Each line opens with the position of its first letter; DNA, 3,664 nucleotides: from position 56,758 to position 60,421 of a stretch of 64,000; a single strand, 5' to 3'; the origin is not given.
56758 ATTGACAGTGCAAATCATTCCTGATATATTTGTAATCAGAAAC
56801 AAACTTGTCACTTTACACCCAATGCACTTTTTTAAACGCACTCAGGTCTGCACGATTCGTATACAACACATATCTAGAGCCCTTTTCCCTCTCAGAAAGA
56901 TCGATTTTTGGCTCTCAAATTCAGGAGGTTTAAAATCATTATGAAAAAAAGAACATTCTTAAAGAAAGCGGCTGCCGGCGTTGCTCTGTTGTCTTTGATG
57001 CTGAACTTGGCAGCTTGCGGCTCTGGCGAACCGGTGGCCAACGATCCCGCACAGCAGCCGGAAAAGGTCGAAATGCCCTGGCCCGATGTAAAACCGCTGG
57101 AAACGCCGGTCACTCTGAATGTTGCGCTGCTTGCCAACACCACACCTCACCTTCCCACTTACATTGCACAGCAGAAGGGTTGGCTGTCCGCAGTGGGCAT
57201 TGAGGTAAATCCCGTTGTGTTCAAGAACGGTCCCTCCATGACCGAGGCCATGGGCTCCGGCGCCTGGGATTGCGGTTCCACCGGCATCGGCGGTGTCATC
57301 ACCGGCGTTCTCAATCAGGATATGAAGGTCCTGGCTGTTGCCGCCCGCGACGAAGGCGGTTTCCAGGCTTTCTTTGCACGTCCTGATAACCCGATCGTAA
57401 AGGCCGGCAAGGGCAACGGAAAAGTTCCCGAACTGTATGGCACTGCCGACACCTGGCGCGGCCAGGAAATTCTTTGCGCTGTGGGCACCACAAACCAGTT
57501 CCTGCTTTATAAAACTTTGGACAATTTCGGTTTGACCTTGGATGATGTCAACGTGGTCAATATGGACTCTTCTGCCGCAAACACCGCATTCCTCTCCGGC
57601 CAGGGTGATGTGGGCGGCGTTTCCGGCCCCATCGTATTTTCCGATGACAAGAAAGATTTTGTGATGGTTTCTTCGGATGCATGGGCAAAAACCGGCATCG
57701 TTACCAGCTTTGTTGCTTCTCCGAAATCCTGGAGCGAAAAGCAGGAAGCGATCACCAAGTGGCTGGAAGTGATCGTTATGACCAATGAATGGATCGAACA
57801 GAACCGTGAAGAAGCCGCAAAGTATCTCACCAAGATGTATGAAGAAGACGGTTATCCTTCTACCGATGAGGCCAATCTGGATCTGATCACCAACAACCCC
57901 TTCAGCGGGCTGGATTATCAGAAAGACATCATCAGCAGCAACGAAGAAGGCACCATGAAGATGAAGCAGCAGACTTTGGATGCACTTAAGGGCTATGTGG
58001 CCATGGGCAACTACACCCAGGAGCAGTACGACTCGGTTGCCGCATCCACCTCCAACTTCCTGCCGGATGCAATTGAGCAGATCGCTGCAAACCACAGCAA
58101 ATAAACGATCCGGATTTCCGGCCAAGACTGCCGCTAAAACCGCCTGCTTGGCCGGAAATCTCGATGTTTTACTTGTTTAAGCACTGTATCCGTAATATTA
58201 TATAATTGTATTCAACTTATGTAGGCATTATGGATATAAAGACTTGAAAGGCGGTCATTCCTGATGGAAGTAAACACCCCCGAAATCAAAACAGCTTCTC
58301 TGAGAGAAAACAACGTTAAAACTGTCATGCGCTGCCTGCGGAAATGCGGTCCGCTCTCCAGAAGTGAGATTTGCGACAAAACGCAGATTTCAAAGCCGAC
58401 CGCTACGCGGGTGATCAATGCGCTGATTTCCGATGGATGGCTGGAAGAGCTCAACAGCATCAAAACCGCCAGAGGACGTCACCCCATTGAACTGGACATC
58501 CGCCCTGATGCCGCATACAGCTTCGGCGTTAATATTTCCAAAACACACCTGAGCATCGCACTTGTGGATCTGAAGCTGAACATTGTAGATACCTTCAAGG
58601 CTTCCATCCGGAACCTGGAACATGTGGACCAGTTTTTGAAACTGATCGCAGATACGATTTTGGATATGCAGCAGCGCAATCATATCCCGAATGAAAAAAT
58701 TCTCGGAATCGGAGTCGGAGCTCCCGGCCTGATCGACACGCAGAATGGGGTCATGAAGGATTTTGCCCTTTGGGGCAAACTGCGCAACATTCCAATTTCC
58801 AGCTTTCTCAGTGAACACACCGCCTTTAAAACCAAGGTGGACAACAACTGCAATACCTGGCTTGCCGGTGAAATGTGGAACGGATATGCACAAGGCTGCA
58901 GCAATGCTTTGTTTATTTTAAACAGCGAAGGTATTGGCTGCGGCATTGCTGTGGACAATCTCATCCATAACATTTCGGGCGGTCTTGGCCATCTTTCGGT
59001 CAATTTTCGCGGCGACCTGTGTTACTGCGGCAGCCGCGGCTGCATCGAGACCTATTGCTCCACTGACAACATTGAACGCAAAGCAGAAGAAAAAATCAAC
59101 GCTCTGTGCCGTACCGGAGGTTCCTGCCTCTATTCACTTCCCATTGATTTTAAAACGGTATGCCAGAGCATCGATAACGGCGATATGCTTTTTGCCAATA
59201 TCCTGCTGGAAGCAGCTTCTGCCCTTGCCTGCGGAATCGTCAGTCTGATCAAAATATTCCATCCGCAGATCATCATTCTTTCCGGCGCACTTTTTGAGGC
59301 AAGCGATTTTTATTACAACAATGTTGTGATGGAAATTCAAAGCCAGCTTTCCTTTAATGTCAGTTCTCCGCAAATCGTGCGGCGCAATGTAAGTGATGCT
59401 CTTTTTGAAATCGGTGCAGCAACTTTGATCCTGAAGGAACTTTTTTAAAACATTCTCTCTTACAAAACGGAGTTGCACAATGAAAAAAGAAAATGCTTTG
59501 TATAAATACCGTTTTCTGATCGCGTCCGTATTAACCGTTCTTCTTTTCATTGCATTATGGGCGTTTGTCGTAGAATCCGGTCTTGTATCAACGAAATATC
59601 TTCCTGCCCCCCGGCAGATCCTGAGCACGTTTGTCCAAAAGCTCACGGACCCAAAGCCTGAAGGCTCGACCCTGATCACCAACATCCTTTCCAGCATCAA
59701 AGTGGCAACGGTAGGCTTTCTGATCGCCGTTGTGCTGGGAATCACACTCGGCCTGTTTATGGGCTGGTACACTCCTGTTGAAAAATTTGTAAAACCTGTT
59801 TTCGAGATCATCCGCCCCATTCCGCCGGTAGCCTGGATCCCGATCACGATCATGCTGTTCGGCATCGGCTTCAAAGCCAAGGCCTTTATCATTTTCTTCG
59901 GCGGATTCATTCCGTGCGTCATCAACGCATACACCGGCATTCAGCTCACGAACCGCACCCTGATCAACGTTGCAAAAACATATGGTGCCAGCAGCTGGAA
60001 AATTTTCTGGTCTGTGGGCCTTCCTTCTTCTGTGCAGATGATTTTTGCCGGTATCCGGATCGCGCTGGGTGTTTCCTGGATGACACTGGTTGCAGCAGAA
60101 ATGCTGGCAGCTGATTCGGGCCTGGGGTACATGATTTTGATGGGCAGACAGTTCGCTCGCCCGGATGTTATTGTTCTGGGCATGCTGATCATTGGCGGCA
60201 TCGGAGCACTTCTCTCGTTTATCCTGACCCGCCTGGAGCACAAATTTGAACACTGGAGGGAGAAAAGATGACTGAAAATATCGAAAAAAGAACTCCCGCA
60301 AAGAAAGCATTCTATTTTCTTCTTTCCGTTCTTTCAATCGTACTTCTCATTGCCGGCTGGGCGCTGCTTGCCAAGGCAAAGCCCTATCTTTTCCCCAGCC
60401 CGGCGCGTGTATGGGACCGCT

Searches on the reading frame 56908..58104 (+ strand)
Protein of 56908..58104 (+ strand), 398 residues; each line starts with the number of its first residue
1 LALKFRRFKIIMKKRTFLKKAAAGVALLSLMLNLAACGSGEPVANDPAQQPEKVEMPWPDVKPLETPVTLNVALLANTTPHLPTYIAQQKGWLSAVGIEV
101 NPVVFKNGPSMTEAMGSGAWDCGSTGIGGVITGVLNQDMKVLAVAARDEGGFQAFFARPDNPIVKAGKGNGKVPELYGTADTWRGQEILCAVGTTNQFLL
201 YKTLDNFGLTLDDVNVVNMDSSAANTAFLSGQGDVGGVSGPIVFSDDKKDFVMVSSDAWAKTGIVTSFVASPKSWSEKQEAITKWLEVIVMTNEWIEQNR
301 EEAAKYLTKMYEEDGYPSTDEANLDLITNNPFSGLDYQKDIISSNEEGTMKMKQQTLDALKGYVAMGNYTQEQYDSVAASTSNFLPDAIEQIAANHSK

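Call 44: search_protein_families(library=pfam, proteins=[window:56908-58104:+], max_evalue=0.001)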
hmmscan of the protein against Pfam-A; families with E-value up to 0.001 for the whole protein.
window:56908-58104:+ (398 aa): 3 families
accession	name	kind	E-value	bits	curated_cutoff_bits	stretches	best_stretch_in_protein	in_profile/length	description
PF09084.16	NMT1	-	2.8e-12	47.4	20.5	1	79-302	2-215/216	NMT1/THI5 like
PF13379.11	NMT1_2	-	2.2e-07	31.4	24.7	1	77-305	14-249/252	NMT1-like family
PF12974.12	Phosphonate-bd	-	0.00019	21.3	27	1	95-243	26-167/242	ABC transporter, phosphonate, periplasmic substrate-binding protein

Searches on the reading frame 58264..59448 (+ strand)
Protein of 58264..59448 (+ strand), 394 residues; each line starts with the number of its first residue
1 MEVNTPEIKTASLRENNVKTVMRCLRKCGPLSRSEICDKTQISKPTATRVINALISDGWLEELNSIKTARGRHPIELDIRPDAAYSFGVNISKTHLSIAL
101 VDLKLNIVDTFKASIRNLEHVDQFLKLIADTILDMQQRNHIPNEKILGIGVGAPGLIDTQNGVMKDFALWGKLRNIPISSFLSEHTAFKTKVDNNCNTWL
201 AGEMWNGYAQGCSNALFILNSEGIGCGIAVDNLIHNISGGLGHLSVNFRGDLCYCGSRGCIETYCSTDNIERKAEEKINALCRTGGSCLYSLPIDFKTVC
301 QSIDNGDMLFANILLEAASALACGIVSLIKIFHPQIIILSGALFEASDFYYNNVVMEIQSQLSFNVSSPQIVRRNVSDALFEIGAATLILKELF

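Call 44: search_protein_families(library=pfam, proteins=[window:58264-59448:+], max_evalue=0.001)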
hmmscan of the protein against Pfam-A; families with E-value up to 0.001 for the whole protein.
window:58264-59448:+ (394 aa): 6 families
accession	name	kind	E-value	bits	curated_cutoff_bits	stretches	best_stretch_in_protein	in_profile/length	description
PF00480.26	ROK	-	2.9e-41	142.4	22.9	1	87-391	2-293/294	ROK family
PF01047.28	MarR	-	2.7e-06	27.6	24.6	1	21-61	8-48/59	MarR family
PF09339.16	HTH_IclR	-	3.4e-06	27.2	22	1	21-62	8-50/52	IclR helix-turn-helix domain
PF13412.12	HTH_24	-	4.7e-06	26.5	21.9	1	21-61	8-48/48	Winged helix-turn-helix DNA-binding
PF12802.13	MarR_2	-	3.1e-05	24.5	27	1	30-70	19-60/61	MarR family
PF25213.1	HVO_A0261_N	-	3.9e-05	23.9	35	1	19-62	14-56/86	HVO_A0261 N-terminal domain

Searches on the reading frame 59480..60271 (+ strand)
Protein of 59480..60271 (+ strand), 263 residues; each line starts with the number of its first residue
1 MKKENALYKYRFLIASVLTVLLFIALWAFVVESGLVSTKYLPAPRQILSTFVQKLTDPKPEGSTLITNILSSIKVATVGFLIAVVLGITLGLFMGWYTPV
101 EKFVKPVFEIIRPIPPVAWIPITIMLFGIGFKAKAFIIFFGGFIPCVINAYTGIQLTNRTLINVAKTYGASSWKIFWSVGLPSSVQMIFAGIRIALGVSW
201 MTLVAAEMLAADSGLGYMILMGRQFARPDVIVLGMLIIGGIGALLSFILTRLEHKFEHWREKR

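Call 44: search_protein_families(library=pfam, proteins=[window:59480-60271:+], max_evalue=0.001)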
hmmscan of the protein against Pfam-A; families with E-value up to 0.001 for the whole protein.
window:59480-60271:+ (263 aa): 1 family
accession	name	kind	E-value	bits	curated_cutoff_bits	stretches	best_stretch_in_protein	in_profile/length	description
PF00528.27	BPD_transp_1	-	7.3e-25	88.2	26.4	1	87-253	1-175/184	Binding-protein-dependent transport system inner membrane component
